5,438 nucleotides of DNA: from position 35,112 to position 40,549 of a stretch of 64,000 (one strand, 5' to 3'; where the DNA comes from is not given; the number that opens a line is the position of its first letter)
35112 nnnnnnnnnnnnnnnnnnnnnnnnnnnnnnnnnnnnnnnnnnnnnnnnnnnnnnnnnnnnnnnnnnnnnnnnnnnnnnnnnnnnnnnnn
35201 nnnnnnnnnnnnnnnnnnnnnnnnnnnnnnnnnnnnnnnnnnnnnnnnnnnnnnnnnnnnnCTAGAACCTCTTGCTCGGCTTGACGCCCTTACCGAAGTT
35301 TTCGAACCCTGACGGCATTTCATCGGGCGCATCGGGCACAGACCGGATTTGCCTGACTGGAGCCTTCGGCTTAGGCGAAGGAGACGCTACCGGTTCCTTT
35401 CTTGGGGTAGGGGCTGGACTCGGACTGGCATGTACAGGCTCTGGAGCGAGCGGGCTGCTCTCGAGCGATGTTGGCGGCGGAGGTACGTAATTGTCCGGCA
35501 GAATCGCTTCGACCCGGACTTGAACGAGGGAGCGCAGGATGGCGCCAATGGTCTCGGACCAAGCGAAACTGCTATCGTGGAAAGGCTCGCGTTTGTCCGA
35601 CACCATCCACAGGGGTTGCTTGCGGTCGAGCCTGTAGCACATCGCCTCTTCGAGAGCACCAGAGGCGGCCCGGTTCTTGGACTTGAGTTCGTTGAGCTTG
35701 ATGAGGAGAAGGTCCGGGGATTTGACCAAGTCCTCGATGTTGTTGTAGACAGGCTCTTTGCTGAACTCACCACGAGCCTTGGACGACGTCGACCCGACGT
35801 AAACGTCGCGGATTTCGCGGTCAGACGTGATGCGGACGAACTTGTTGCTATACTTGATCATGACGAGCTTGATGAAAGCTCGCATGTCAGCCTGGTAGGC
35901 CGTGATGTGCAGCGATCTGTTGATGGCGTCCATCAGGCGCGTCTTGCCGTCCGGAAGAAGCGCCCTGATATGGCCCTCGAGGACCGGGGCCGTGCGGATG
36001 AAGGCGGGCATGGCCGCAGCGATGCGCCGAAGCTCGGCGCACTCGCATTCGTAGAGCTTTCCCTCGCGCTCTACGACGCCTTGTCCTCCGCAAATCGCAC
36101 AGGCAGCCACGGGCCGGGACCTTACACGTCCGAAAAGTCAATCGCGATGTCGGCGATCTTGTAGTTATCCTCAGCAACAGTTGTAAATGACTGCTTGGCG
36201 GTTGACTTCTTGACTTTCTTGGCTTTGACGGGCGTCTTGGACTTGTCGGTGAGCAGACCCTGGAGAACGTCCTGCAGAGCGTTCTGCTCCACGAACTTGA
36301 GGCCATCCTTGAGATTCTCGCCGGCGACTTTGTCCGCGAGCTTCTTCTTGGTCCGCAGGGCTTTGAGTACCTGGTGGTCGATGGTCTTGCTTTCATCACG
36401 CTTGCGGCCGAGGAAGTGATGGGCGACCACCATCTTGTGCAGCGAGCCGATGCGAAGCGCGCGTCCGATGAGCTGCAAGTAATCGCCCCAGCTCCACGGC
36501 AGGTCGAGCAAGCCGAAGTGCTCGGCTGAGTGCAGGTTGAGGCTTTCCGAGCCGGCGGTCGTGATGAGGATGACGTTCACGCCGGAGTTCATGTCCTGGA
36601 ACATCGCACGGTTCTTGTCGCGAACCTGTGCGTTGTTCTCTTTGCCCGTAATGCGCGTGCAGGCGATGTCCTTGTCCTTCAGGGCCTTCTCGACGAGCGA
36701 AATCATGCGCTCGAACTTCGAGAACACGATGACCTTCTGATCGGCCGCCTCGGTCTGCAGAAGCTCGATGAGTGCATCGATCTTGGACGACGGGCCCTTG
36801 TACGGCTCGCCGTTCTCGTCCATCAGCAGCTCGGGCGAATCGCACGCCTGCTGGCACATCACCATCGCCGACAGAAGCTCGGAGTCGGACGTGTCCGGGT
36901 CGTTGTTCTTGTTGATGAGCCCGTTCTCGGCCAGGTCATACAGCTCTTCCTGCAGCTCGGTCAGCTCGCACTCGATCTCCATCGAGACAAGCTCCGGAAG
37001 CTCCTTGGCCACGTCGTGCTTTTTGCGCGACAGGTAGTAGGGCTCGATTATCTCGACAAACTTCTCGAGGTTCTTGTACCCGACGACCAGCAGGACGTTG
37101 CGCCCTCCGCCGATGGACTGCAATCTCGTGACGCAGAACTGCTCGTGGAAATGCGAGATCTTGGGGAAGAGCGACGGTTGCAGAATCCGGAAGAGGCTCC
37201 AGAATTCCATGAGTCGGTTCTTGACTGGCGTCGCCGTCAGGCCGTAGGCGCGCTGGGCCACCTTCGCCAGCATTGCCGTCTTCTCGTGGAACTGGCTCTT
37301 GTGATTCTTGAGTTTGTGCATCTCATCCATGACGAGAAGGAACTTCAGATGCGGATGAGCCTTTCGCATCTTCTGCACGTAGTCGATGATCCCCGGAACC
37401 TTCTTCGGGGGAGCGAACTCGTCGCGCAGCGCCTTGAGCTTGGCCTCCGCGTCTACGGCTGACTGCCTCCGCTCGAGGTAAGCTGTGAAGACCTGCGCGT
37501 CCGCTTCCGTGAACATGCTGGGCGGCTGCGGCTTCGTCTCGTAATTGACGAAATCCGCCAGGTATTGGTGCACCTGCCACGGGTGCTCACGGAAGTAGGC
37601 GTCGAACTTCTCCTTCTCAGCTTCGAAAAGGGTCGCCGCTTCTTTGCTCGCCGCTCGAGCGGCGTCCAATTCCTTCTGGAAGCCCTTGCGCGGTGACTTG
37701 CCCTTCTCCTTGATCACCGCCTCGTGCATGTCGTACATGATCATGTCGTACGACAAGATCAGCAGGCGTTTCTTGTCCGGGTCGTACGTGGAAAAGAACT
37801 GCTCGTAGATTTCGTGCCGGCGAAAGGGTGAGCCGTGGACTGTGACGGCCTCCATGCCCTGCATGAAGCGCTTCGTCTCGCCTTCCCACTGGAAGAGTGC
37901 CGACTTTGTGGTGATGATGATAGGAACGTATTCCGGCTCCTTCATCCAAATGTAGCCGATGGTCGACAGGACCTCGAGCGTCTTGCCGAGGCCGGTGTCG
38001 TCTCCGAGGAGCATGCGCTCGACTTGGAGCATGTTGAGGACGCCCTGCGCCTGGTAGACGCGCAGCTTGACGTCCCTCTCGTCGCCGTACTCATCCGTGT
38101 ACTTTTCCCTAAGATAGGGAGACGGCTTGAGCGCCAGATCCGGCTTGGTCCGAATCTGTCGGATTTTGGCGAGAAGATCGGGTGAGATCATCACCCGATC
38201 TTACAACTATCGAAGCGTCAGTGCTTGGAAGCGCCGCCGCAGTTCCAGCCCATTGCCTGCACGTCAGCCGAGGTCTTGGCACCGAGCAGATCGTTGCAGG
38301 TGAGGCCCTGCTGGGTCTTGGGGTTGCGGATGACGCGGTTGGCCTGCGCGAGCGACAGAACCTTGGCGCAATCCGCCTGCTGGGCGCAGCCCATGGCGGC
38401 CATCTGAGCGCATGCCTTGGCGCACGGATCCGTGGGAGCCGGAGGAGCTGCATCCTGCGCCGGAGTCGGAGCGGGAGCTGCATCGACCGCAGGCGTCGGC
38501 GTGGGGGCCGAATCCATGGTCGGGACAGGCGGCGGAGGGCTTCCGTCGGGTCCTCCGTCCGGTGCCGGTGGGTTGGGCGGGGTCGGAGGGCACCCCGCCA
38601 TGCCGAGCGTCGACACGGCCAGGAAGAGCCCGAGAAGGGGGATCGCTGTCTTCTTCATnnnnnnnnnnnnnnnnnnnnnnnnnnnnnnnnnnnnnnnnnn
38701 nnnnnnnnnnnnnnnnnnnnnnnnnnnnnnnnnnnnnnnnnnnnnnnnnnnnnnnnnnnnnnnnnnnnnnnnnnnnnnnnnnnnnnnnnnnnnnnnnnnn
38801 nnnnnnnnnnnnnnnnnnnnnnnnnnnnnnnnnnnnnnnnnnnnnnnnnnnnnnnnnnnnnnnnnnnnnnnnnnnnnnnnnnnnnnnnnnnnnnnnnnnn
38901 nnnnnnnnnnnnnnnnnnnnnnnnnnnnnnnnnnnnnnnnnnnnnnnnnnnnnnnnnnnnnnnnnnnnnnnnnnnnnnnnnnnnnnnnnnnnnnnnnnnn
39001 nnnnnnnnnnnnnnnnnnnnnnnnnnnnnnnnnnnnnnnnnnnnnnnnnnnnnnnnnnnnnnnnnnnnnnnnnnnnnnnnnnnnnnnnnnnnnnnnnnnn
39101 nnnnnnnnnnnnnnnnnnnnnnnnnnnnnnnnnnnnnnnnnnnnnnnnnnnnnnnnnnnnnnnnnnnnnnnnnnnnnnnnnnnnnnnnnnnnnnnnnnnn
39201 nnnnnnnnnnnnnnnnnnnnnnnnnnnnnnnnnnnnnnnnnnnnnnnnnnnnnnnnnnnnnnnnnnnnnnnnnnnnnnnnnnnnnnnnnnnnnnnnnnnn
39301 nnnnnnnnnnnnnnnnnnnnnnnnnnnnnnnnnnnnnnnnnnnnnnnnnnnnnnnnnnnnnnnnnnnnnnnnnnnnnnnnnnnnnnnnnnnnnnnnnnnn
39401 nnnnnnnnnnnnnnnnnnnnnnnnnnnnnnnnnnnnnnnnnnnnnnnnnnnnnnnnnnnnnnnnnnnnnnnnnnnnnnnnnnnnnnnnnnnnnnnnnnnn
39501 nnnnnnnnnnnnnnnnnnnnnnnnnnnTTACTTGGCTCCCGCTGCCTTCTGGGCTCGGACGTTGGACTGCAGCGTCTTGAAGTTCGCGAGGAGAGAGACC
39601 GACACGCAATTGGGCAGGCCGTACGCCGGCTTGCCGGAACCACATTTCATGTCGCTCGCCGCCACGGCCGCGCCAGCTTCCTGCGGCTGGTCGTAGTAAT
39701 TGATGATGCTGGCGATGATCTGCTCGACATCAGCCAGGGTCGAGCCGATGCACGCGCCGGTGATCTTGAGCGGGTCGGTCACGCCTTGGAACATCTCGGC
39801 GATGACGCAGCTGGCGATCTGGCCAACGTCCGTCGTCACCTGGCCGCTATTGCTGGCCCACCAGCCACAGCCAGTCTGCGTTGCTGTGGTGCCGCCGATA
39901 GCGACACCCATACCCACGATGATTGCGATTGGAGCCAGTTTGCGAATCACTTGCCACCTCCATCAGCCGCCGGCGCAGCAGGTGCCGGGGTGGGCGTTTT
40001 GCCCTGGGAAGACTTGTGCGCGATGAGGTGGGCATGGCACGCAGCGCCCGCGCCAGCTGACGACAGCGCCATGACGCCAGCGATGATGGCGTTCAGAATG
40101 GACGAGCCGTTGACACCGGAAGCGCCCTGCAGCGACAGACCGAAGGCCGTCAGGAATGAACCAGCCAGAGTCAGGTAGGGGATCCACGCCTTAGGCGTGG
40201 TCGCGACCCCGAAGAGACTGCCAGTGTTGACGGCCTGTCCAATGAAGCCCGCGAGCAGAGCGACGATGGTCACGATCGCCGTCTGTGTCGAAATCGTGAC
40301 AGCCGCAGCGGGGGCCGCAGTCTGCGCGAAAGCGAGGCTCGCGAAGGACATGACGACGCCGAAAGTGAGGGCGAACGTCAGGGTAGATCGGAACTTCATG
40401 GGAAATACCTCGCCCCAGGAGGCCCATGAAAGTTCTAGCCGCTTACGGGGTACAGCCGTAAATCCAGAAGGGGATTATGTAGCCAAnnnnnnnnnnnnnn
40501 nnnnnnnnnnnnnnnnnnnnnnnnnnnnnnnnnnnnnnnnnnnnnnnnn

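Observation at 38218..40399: Lysis-like cassette built around a papain-family (C1) cysteine peptidase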

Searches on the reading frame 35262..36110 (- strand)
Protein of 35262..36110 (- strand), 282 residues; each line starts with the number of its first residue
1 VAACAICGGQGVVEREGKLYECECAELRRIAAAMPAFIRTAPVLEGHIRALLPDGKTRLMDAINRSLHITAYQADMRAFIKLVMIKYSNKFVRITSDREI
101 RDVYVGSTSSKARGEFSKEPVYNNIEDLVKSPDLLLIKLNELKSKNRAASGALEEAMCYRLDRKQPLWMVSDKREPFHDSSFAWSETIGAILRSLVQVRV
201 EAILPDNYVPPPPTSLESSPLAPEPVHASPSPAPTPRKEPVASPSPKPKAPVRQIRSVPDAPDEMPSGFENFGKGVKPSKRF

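Call 5: search_protein_families(library=pfam, proteins=[window:35262-36110:-], max_evalue=0.1)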
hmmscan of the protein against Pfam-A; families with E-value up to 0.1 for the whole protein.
window:35262-36110:- (282 aa): 1 family
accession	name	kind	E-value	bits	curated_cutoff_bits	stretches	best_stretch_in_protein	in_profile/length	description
PF18812.6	PBECR3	-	0.061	13.7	30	1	79-141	11-72/115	phage-Barnase-EndoU-ColicinE5/D-RelE like nuclease3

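Call 6: search_protein_families(library=phrogs, proteins=[window:35262-36110:-], max_evalue=0.1)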
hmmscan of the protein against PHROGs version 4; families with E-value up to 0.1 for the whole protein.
window:35262-36110:- (282 aa): 0 families

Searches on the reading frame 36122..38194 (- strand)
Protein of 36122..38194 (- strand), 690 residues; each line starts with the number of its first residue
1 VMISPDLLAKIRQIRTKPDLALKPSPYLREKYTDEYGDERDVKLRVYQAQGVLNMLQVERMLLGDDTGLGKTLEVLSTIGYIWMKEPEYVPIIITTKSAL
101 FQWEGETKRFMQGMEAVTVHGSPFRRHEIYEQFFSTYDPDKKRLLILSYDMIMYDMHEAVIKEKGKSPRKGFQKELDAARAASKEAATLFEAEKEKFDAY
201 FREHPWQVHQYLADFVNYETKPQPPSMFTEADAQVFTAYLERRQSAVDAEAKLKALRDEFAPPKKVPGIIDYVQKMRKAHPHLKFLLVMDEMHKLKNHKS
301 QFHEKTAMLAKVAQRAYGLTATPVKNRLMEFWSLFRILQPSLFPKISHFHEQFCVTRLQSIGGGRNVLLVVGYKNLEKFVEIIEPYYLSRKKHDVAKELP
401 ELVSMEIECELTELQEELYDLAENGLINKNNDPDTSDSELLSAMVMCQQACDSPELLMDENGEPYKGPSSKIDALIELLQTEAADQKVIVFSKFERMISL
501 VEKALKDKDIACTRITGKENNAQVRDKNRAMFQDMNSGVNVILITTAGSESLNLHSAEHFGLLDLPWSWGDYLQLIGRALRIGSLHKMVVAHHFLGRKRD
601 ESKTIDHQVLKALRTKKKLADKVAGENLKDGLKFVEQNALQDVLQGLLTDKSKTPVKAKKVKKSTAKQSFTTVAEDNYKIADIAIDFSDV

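Call 5: search_protein_families(library=pfam, proteins=[window:36122-38194:-], max_evalue=0.1)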
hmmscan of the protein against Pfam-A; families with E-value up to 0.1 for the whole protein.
window:36122-38194:- (690 aa): 5 families
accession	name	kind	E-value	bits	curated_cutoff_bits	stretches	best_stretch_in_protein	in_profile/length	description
PF00176.29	SNF2-rel_dom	-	5e-37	128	24.9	2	285-455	127-289/290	SNF2-related domain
PF00271.37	Helicase_C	-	1.2e-17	64.6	23.5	1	471-583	2-110/110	Helicase conserved C-terminal domain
PF04851.21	ResIII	-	1.5e-07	31.9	22.5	1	42-156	2-114/164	Type III restriction enzyme, res subunit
PF00270.35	DEAD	-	8.5e-06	26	26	1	275-325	110-162/167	DEAD/DEAH box helicase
PF05131.20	Pep3_Vps18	-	0.074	12.5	23.1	0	89-144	173-217/353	Pep3/Vps18/deep orange beta-propeller domain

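Call 6: search_protein_families(library=phrogs, proteins=[window:36122-38194:-], max_evalue=0.1)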
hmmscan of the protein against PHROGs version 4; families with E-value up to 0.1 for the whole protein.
window:36122-38194:- (690 aa): 8 families
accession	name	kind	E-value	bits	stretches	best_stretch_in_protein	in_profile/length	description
phrog_62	-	DNA, RNA and nucleotide metabolism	7.6e-76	256.7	1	38-648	691-1155/1881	DNA helicase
phrog_29996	-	unknown function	2.3e-25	89.8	2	284-622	838-1162/1189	-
phrog_16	-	DNA, RNA and nucleotide metabolism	1.9e-17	63.8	1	30-598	259-609/986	DNA helicase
phrog_1685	-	unknown function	2.8e-09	35.7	2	319-421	1102-1216/2278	-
phrog_11801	-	other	5.5e-09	34.7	2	319-419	1104-1217/2269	DNA methyltransferase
phrog_23807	-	unknown function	1.5e-08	33.9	1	470-651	507-698/1053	-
phrog_11354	-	unknown function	0.0002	22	1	523-620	7-101/116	-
phrog_16259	-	DNA, RNA and nucleotide metabolism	0.023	14.9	1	39-102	113-175/330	DNA helicase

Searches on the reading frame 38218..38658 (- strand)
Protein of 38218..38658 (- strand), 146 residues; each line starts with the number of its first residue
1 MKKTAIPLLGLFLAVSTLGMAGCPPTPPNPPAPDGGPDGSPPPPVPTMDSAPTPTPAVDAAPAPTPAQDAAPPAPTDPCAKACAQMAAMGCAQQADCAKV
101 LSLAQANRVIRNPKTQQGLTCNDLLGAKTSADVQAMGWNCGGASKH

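Call 5: search_protein_families(library=pfam, proteins=[window:38218-38658:-], max_evalue=0.1)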
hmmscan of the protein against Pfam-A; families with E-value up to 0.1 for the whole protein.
window:38218-38658:- (146 aa): 0 families

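Call 6: search_protein_families(library=phrogs, proteins=[window:38218-38658:-], max_evalue=0.1)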
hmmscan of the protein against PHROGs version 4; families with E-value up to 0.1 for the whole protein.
window:38218-38658:- (146 aa): 0 families

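Call 37: find_homologous_proteins(query=window:38218-38658:-)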
Query window:38218-38658:- (146 aa): 12 proteins with E <= 0.001 among 3086 candidates.
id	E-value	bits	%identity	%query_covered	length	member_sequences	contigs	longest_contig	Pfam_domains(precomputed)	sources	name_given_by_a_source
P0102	1.3e-87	309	100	100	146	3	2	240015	-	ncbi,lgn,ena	-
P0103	1.4e-48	183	66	99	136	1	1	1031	-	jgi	jgi:hypothetical protein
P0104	2.9e-47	178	62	96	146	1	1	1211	-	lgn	-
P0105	7.6e-44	167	59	99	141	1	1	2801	-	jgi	jgi:hypothetical protein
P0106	2.2e-43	166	52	97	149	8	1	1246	-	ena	-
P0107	9.6e-40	154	53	93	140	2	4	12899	-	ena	-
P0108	3.4e-38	149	58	97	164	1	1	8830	-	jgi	jgi:hypothetical protein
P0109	6.5e-30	122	53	95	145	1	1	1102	-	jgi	jgi:hypothetical protein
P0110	4.1e-29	120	49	98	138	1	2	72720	-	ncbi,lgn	-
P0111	4.0e-26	110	49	100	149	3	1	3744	-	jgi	-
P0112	6.2e-26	109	46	91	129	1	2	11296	-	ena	-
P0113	2.5e-5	42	39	69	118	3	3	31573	-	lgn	-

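Call 38: find_encoding_contigs(protein=P0102, flank=2000, max_places=3)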
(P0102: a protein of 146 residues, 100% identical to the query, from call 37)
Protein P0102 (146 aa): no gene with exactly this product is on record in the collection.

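Call 59: search_protein_families(library=ncbifam, proteins=[window:38218-38658:-], max_evalue=0.1)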
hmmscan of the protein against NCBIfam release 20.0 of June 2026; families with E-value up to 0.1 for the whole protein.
window:38218-38658:- (146 aa): 0 families
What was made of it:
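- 38218..38658 (-): Gene D: 146-aa lipoprotein. Signal peptide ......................|C, mature N-terminus C-P-P, a 55-residue Pro-rich linker, and a roughly 70-aa helical C-terminal domain with six Cys and the motif NRVIRNP. No family hit (calls 5, 6, 59).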

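Call 69: predict_structure(alignment_id=A4)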
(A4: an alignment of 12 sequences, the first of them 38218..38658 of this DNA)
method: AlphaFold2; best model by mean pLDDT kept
length: 146 residues; sequences in the alignment: 12
mean_pLDDT: 60.3   pTM: 0.36
mean pLDDT of the five models: 60.3, 60.0, 59.6, 56.6, 55.9
residues with pLDDT >= 90: 0; 70-90: 35; 50-70: 84; < 50: 27
segments of 3 or more residues with pLDDT < 50: 1-3, 67-73, 143-146
pLDDT, mean of each block of 10 residues (from residue 1): 50 49 57 54 62 55 48 60 77 66 59 67 75 73 47
secondary structure, 60 per line:
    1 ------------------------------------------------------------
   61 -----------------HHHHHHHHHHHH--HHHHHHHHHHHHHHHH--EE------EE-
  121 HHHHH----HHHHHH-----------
elements in order: H78-89 H92-107 H121-125 H130-135
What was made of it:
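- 38218..38658 (-): AF2 gives a disordered linker and a low-confidence helical domain (pLDDT 60, call 69).
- The D model is low-confidence (call 69).
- Tried and rejected: AF2 of the lipoprotein alone was low-confidence (pLDDT 60, call 69).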

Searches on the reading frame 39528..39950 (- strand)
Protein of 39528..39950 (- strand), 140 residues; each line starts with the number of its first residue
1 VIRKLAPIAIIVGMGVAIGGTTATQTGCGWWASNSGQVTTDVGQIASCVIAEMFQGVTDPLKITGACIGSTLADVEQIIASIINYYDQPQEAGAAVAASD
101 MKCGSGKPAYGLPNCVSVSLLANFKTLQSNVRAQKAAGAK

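Call 5: search_protein_families(library=pfam, proteins=[window:39528-39950:-], max_evalue=0.1)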
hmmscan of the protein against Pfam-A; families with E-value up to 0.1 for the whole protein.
window:39528-39950:- (140 aa): 0 families

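Call 6: search_protein_families(library=phrogs, proteins=[window:39528-39950:-], max_evalue=0.1)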
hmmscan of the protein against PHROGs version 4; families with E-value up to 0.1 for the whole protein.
window:39528-39950:- (140 aa): 1 family
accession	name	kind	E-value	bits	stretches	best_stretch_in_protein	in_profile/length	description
phrog_3543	-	unknown function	0.022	15.8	1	15-88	32-94/125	-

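Call 40: find_homologous_proteins(query=window:39528-39950:-)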
Query window:39528-39950:- (140 aa): 6 proteins with E <= 0.001 among 73 candidates.
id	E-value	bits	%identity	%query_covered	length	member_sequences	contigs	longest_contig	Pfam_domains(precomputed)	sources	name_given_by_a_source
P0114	2.4e-84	298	100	100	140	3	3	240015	-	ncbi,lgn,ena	-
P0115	1.4e-65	237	78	93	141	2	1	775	-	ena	-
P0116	3.4e-53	197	70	97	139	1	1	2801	-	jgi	jgi:hypothetical protein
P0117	2.1e-45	172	60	100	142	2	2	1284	-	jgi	jgi:hypothetical protein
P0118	1.2e-42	163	85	69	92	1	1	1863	-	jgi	-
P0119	1.0e-40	157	60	100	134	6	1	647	-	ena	-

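Call 59: search_protein_families(library=ncbifam, proteins=[window:39528-39950:-], max_evalue=0.1)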
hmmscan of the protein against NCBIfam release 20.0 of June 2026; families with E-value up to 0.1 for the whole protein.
window:39528-39950:- (140 aa): 0 families
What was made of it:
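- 39528..39950 (-): Gene B: 140-aa protein. N-terminal TM/signal-anchor (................), then ..TQTG-C28-GWW, then a helical periplasmic domain with four more Cys and a basic tail. It is either an i-spanin-like anchor or a second lipoprotein. No family hit except a weak PHROG 3543 match of unknown function (E 0.022) (calls 5, 6, 59).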

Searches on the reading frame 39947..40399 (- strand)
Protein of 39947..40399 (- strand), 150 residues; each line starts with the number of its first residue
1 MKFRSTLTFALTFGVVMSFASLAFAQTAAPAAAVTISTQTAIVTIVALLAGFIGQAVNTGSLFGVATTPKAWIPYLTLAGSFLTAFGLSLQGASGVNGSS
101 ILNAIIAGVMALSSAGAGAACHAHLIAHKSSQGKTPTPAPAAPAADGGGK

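Call 5: search_protein_families(library=pfam, proteins=[window:39947-40399:-], max_evalue=0.1)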
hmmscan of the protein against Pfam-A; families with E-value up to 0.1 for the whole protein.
window:39947-40399:- (150 aa): 0 families

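Call 6: search_protein_families(library=phrogs, proteins=[window:39947-40399:-], max_evalue=0.1)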
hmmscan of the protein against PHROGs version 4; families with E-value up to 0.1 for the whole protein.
window:39947-40399:- (150 aa): 0 families

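Call 59: search_protein_families(library=ncbifam, proteins=[window:39947-40399:-], max_evalue=0.1)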
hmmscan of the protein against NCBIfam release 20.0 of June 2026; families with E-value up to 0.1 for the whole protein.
window:39947-40399:- (150 aa): 0 families
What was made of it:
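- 39947..40399 (-): Gene A: 150-aa membrane protein. Signal-peptide-like N-terminus (..SLAFA|QTAAP), further hydrophobic segments and a hydrophilic Pro/Lys tail. Holin candidate. No Pfam, PHROG or NCBIfam hit (calls 5, 6, 59).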
